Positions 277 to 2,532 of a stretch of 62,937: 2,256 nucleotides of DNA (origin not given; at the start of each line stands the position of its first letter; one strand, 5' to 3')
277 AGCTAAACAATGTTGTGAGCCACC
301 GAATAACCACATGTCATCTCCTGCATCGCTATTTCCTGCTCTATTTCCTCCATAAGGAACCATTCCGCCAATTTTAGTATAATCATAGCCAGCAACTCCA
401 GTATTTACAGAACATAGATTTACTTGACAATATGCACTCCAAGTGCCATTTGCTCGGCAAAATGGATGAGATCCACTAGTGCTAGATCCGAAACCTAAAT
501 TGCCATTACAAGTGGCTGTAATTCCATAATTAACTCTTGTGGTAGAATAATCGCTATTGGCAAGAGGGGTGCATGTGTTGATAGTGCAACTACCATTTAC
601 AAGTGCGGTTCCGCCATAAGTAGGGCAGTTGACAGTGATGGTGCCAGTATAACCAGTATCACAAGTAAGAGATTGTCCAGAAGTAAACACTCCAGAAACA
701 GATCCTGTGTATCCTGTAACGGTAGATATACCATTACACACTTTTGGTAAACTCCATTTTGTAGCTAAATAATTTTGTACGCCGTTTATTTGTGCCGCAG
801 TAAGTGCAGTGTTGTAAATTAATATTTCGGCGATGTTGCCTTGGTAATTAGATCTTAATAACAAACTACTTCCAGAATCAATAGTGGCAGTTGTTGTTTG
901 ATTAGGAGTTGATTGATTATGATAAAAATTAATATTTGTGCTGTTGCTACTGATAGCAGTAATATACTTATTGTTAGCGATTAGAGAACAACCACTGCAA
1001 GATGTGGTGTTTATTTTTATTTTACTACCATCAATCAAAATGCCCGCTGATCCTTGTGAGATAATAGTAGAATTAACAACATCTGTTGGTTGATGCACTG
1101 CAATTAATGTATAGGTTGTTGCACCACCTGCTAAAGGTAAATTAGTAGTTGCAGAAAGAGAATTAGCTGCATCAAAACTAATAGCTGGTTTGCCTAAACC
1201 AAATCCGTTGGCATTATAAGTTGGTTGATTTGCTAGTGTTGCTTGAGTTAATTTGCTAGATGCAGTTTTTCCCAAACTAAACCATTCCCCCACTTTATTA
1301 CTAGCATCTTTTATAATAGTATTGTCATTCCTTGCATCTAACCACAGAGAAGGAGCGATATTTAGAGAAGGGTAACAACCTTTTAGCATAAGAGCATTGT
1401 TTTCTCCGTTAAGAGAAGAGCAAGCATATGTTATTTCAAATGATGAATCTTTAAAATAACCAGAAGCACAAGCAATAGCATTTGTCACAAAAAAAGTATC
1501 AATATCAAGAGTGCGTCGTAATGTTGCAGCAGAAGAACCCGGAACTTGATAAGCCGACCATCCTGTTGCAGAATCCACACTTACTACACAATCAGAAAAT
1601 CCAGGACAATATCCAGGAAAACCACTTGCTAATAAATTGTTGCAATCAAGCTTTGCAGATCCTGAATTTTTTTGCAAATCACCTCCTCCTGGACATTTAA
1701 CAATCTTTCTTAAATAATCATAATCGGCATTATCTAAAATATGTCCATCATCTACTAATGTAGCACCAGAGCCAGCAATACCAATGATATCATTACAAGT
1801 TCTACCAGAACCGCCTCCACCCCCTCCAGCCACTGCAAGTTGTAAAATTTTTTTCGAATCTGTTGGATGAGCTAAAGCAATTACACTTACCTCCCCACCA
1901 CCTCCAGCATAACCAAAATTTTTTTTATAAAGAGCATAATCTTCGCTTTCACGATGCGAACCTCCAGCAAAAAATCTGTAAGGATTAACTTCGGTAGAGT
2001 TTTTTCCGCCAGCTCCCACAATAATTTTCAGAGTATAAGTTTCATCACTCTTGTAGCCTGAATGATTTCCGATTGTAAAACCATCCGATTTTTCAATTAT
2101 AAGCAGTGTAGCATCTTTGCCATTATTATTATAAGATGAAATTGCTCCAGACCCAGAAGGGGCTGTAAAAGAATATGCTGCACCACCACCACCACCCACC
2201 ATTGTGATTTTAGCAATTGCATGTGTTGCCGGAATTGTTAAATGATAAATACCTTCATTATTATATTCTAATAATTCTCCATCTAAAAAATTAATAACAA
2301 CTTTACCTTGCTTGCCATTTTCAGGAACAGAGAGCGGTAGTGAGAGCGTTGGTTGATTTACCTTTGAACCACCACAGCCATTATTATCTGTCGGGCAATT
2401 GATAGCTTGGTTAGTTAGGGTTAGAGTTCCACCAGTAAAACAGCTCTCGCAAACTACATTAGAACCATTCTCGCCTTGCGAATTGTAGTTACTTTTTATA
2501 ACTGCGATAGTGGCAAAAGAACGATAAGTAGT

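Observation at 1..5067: Giant edge-truncated ORF (at least 1,689 codons) missing from the ORF track: predicted surface lipoprotein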

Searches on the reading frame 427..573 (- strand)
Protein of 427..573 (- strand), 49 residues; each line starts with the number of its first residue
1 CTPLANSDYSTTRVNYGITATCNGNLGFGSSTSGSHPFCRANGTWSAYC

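Call 52: search_protein_families(library=pfam, alignment_id=A5, max_evalue=10)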
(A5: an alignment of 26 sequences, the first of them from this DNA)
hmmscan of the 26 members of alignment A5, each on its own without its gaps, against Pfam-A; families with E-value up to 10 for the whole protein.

A. member 1, seq(49 aa): 0 families

B. families by the number of members that match (of 26 scanned): 9 families
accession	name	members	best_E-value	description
PF00084.26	Sushi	2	6.5e-06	Sushi repeat (SCR repeat)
PF08300.18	HCV_NS5a_1a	1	0.0013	Hepatitis C virus non-structural 5a zinc finger domain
PF24100.1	DUF7381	1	0.0033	Domain of unknown function (DUF7381)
PF09910.14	DUF2139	1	0.05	Uncharacterized protein conserved in archaea (DUF2139)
PF16249.12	DUF4906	1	0.067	Domain of unknown function (DUF4906)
PF14709.13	DND1_DSRM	1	0.096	double strand RNA binding domain from DEAD END PROTEIN 1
PF14918.11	MTBP_N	1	0.15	MDM2-binding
PF17963.7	Big_9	1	0.21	Bacterial Ig domain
PF12433.14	PV_NSP1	1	0.26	Parvovirus non-structural protein 1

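Call 53: search_solved_structures(query=A5, max_evalue=10, show_alignments=3)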
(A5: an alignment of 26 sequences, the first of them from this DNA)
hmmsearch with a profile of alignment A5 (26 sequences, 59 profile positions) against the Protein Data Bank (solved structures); distinct sequences matched with E-value up to 10: 22.
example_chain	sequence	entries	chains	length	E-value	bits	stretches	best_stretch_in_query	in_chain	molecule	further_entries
5foa_E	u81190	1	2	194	0.023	18.3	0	24-48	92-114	DECAY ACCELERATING FACTOR, CD55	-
1h04_P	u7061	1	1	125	0.023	18.3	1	24-48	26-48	COMPLEMENT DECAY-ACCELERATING FACTOR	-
1h2p_P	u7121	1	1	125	0.031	17.9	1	24-48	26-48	COMPLEMENT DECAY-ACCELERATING FACTOR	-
1m11_R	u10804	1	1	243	0.037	17.6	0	24-48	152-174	decay-accelerating factor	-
6ilj_E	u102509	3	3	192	0.038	17.6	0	24-48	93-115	Complement decay-accelerating factor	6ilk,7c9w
7do4_B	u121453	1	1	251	0.051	17.2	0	24-48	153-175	Complement decay-accelerating factor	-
7vy6_E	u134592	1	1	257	0.056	17.1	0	24-48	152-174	Complement decay-accelerating factor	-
8b8r_E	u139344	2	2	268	0.065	16.8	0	24-48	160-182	DECAY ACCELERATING FACTOR (CD55) | Complement decay-accelerating factor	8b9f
7vy5_E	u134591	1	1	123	0.068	16.8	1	24-48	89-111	Complement decay-accelerating factor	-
1nwv_A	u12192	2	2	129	0.079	16.6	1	24-48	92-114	Complement decay-accelerating factor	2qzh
1h03_P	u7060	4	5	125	0.082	16.5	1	24-48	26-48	COMPLEMENT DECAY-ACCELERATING FACTOR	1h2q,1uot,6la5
2c8i_E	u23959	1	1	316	0.087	16.5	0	24-47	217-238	COMPLEMENT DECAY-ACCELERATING FACTOR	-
1upn_E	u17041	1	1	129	0.089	16.4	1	24-48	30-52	COMPLEMENT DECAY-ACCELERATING FACTOR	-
1ojv_A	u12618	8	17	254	0.13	15.9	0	24-48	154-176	COMPLEMENT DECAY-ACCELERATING FACTOR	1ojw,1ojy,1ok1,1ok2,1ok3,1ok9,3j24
5k7f_A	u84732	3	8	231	0.31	14.7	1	22-51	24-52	Transcriptional regulator, TetR family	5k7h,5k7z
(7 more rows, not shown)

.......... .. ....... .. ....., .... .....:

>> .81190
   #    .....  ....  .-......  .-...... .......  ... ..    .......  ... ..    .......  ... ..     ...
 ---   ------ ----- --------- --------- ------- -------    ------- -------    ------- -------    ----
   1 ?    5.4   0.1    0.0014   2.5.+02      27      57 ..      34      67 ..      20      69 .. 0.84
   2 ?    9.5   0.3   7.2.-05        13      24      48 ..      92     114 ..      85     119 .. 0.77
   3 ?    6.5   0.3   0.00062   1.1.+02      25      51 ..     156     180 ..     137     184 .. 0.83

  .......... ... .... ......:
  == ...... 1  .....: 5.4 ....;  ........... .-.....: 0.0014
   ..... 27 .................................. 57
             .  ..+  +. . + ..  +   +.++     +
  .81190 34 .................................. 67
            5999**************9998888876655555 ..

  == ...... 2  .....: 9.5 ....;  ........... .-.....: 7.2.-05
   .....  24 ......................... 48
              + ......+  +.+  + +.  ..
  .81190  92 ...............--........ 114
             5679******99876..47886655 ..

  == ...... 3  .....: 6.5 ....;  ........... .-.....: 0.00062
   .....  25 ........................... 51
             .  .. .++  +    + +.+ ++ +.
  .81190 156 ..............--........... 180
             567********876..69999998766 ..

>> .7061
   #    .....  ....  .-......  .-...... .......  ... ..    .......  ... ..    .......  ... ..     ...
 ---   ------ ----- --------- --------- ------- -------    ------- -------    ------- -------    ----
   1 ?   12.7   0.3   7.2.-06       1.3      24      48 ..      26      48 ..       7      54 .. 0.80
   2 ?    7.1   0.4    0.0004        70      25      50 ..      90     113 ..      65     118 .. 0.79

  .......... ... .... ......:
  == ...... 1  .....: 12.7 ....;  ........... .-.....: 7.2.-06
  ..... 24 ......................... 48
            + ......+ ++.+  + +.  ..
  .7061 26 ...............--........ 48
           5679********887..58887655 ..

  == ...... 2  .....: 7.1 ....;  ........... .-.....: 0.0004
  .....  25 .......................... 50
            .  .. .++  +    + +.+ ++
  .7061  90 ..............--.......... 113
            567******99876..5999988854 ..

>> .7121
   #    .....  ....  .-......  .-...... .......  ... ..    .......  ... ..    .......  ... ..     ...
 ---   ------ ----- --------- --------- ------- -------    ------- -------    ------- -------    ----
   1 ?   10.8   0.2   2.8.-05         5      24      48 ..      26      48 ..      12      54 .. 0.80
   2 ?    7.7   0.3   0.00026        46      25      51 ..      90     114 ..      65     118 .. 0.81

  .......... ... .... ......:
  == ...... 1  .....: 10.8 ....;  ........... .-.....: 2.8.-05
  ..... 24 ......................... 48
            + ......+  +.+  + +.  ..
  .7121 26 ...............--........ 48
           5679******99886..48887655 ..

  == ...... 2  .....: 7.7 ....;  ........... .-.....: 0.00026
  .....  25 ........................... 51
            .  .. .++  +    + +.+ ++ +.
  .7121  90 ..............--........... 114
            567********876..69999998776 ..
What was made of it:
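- The module profile against PDB gives 20 of 22 weak hits to CCP proteins, the best being DAF at E = 0.023 (call 53).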

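Call 54: search_protein_families(library=pfam, proteins=[window:427-573:-], max_evalue=10)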
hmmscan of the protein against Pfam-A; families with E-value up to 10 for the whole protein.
seq(49 aa): 0 families

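Call 72: find_homologous_proteins(query=A5, max_evalue=1)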
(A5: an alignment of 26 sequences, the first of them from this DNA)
Query A5 (26 sequences): 98 candidates shared short words with the query, none scored E <= 1.
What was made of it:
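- Tried and rejected: It scored nothing and did not even retrieve the family itself, so it is uninformative (call 72).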

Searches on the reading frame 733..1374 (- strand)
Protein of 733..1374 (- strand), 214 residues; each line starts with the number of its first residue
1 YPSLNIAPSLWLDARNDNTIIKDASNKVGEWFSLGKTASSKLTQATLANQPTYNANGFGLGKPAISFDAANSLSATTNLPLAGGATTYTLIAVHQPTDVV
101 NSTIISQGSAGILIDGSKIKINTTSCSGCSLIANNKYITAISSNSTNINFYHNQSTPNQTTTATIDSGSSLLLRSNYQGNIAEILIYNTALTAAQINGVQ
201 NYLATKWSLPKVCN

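Call 76: search_protein_families(library=pfam, proteins=[window:733-1374:-], max_evalue=1)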
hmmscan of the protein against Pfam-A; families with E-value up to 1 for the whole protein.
window:733-1374:- (214 aa): 4 families
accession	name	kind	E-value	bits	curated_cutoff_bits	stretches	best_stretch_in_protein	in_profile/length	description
PF08495.15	FIST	-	0.0022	18.4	23.2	1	71-142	109-179/189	FIST N domain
PF13385.13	Laminin_G_3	-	0.0063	17.1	27.6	1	140-197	85-151/151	Concanavalin A-like lectin/glucanases superfamily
PF25485.1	DUF7908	-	0.038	14.7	27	1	130-176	49-94/134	Domain of unknown function (DUF7908)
PF02884.22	Lyase_8_C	-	0.063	14.1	22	1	131-189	2-61/69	Polysaccharide lyase family 8, C-terminal beta-sandwich domain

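Call 78: search_solved_structures(query=window:733-1374:-, max_evalue=10, show_alignments=2)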
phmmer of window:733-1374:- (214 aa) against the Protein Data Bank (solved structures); distinct sequences matched with E-value up to 10: 11.
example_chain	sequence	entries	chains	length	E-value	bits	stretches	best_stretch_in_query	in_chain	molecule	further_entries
5bmt_A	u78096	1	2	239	0.0039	19.9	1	42-144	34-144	Uncharacterized protein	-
5icv_A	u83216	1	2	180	0.6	12.8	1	106-155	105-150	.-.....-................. 60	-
5icw_A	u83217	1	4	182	0.6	12.8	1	106-155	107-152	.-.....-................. 60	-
5hh0_A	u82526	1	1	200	0.73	12.5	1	106-155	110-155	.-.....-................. 60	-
8ua8_B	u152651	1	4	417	0.78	12.4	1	85-129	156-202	Glycoprotein E2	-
8x0k_B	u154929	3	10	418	0.78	12.4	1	85-129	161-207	Spike glycoprotein E2 | pike glycoprotein E2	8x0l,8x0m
8yvy_B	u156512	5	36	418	0.78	12.4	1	85-129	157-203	Spike glycoprotein E2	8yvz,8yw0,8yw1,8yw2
9kqr_k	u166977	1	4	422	0.79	12.4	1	85-129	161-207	Envelope glycoprotein E2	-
8ihp_A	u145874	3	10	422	0.79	12.4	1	85-129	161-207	Spike glycoprotein E2 | Envelope glycoprotein E2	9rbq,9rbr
5hh1_A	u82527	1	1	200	0.79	12.4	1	106-155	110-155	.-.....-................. 60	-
5hgz_A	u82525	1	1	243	1.1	12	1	106-155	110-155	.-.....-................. 60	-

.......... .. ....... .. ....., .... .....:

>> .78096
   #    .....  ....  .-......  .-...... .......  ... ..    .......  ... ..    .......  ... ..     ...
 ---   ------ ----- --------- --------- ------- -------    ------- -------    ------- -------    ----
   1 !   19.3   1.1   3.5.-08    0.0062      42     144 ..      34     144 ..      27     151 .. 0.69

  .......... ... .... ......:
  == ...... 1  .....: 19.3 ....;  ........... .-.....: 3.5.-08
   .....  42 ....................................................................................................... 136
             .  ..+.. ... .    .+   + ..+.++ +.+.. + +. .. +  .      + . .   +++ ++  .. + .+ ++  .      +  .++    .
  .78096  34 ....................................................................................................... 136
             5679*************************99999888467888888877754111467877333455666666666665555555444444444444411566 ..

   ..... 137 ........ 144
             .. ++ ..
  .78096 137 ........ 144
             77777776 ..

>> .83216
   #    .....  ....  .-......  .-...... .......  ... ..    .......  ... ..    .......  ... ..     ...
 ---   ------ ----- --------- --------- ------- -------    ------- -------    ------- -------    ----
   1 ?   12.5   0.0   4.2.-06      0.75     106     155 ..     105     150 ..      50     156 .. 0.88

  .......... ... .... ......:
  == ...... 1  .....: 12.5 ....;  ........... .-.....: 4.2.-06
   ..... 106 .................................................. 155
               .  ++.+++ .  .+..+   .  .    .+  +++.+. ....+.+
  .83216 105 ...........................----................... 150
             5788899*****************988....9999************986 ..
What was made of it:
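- Tried and rejected: The LamG region found one uncharacterised protein, 5bmt, at E = 0.004 (call 78).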

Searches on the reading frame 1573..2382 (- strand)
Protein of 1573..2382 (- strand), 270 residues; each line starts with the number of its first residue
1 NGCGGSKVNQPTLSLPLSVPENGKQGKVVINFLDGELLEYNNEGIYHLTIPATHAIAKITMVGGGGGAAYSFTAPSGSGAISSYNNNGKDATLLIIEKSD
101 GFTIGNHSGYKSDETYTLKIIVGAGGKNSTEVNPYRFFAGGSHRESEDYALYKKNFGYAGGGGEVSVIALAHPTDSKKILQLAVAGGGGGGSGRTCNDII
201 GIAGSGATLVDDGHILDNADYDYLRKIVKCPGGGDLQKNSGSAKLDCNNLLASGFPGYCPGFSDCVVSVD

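Call 58: search_protein_families(library=pfam, proteins=[window:1573-2382:-], max_evalue=10)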
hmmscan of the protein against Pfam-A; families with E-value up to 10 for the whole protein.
window:1573-2382:- (270 aa): 3 families
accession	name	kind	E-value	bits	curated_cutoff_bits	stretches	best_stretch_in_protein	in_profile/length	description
PF21722.4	Gly_rich_2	-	0.15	12.5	24.3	1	44-141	4-84/226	Glycine-rich domain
PF04151.21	PPC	-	0.17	13.2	25.9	1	70-118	5-56/70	Bacterial pre-peptidase C-terminal domain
PF10517.14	DM13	-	0.27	12.3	25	0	91-120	49-77/105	Electron transfer DM13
